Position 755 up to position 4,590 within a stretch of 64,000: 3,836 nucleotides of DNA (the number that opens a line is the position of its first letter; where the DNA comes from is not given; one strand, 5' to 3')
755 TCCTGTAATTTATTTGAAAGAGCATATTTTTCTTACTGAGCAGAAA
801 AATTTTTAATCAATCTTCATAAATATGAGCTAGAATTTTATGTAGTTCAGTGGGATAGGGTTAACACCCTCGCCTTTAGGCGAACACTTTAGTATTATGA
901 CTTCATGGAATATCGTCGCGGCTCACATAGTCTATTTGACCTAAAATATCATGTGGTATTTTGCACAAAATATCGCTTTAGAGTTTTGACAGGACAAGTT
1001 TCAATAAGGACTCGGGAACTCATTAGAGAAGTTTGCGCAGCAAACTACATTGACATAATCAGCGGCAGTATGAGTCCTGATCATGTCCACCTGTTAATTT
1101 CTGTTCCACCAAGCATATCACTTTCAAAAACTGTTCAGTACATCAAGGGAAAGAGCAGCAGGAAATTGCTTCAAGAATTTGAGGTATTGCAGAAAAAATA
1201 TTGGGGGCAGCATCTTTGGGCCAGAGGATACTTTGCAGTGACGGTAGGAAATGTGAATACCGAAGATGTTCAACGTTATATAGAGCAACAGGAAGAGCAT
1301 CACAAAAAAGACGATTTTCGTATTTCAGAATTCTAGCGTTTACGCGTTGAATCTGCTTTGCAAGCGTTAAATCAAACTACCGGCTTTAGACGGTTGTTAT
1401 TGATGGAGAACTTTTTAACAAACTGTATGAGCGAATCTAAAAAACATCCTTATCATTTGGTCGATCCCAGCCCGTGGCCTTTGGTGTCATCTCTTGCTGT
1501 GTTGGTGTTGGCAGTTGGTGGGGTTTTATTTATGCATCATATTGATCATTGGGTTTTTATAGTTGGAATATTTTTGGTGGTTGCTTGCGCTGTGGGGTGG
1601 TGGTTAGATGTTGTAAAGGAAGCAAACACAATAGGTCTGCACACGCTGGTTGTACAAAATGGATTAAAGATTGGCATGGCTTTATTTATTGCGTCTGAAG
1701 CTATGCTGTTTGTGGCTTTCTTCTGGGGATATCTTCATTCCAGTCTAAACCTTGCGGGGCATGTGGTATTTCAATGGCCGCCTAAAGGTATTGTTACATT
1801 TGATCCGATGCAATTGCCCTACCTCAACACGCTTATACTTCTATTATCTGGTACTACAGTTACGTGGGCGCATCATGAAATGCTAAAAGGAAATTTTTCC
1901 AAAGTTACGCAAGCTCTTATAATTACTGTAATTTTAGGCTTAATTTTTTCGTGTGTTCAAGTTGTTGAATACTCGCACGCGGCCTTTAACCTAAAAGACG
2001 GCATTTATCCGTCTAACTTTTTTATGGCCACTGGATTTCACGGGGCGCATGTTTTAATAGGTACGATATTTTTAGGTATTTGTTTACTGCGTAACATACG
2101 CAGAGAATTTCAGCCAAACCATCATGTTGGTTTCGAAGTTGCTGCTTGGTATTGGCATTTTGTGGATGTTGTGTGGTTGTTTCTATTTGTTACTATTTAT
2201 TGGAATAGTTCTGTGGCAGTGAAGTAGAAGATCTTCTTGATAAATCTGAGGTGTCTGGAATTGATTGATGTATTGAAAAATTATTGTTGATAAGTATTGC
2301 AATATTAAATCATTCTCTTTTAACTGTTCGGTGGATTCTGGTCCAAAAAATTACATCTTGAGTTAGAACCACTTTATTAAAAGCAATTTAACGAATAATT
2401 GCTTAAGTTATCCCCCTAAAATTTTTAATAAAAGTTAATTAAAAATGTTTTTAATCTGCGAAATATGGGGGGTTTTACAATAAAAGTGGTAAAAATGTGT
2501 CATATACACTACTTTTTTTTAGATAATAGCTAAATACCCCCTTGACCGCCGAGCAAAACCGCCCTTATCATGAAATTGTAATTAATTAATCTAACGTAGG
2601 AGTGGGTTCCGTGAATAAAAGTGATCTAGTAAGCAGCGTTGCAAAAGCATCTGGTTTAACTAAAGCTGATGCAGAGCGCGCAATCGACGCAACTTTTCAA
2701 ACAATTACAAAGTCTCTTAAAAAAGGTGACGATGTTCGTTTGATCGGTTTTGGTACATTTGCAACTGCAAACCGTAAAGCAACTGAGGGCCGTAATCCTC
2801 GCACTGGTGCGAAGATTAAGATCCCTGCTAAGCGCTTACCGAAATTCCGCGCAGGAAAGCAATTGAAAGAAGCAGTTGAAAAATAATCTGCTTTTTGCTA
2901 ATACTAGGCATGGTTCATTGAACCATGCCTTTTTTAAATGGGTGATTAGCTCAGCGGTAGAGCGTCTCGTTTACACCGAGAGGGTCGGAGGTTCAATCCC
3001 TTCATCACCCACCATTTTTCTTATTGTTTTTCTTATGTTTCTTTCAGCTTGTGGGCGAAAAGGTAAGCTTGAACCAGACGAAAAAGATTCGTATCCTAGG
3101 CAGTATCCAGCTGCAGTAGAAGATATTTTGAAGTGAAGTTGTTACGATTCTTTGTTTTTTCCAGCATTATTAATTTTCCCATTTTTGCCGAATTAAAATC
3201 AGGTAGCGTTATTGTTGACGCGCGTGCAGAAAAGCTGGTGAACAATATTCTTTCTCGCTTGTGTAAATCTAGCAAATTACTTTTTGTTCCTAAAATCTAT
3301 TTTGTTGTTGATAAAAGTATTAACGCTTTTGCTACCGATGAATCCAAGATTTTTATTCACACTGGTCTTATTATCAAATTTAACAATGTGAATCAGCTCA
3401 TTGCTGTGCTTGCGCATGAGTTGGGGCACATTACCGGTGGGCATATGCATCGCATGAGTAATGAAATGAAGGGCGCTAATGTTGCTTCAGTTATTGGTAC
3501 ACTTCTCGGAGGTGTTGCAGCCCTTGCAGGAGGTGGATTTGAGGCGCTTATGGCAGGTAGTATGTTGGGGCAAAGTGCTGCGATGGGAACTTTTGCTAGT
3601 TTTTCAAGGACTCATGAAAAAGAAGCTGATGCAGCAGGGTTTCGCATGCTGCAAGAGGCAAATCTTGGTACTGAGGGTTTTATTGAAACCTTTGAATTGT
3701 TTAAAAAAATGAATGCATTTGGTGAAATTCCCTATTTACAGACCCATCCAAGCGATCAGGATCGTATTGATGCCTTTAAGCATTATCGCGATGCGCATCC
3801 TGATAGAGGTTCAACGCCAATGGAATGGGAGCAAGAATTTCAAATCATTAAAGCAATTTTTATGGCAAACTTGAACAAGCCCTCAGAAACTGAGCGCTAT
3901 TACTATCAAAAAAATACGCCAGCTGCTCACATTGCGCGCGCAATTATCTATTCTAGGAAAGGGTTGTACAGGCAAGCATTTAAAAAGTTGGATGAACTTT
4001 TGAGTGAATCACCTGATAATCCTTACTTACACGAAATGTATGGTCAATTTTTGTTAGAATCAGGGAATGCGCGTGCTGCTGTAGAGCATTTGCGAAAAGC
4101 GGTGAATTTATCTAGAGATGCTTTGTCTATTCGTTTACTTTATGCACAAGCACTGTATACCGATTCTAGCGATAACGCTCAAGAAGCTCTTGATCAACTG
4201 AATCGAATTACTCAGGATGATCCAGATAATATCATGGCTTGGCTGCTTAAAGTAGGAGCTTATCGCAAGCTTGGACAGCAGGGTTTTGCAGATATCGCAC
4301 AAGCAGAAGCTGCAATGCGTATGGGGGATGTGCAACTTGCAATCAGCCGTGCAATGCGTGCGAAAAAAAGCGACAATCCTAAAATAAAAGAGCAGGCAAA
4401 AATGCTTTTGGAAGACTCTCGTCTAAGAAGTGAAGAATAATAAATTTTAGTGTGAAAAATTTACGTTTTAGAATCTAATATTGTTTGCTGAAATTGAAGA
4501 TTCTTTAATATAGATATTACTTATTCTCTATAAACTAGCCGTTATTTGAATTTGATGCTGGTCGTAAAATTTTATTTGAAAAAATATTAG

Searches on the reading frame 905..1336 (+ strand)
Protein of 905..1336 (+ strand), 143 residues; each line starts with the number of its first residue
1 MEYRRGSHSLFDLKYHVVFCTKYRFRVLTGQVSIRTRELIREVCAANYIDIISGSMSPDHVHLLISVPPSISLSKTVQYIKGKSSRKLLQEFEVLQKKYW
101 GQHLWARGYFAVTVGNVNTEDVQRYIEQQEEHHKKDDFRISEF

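Call 61: search_protein_families(library=pfam, proteins=[window:905-1336:+], max_evalue=0.0001)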
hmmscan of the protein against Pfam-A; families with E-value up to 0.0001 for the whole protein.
window:905-1336:+ (143 aa): 1 family
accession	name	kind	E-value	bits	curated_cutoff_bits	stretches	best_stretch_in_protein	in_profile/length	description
PF01797.21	Y1_Tnp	-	4.3e-44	150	23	1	10-129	2-121/121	Transposase IS200 like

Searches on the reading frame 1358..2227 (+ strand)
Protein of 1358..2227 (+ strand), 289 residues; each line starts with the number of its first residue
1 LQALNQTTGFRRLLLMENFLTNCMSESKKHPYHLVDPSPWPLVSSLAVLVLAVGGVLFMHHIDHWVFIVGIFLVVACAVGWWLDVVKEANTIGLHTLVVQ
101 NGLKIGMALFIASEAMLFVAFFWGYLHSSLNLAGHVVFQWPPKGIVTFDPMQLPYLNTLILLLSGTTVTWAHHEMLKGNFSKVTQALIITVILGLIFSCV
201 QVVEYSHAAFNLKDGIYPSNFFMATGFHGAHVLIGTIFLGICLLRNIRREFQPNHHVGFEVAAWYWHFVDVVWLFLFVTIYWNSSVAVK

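Call 61: search_protein_families(library=pfam, proteins=[window:1358-2227:+], max_evalue=0.0001)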
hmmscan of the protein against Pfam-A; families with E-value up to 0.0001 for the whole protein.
window:1358-2227:+ (289 aa): 1 family
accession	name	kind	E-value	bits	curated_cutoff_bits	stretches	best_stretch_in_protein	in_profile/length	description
PF00510.24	COX3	-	1.5e-94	317.1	23.8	1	30-284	1-257/258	Cytochrome c oxidase subunit III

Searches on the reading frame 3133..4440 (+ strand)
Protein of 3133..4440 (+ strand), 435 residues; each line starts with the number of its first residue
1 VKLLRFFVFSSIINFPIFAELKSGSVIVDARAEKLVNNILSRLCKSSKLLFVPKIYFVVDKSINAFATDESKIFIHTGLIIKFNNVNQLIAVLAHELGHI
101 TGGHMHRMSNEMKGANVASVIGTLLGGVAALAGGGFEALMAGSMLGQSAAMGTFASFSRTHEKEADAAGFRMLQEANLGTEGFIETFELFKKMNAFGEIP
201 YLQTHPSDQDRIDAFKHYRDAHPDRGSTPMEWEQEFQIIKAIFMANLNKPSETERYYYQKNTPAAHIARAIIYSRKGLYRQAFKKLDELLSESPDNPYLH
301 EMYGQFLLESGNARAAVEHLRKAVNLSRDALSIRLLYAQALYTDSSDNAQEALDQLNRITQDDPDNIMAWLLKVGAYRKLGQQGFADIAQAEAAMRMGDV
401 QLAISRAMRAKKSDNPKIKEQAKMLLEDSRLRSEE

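Call 61: search_protein_families(library=pfam, proteins=[window:3133-4440:+], max_evalue=0.0001)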
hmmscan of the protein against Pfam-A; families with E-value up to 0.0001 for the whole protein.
window:3133-4440:+ (435 aa): 10 families
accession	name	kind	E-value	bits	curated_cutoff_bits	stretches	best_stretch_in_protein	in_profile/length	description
PF01435.24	Peptidase_M48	-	5.6e-30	105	20.3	1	34-217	5-184/186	Peptidase family M48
PF14559.12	TPR_19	-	2.1e-10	41.2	25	2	307-373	1-65/68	Tetratricopeptide repeat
PF23914.1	TPR_CcmH_CycH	-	6.9e-10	39.4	42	1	290-383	43-135/158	Cytochrome c-type biogenesis protein H TPR domain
PF13428.12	TPR_14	-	1e-09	38.6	23.5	0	263-305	1-43/44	Tetratricopeptide repeat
PF24575.1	TPR_Slam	-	1.2e-07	32.5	35.2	0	309-351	59-101/104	Surface lipoprotein assembly modifier, N-terminal TPR repeats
PF07719.23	TPR_2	-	2.1e-06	27.8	27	0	263-296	1-34/34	Tetratricopeptide repeat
PF12895.13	ANAPC3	-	3.3e-06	27.7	27.2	1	277-358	3-81/82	Anaphase-promoting complex, cyclosome, subunit 3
PF13432.12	TPR_16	-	4.9e-06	27.3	32.7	0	268-324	2-58/65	Tetratricopeptide repeat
PF25064.1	ARM_TT21_5th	-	6.8e-06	26.8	27.8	1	271-362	9-101/117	TT21 fifth ARM repeats domain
PF13431.12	TPR_17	-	9.3e-05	22.9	24.4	0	287-317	3-33/34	Tetratricopeptide repeat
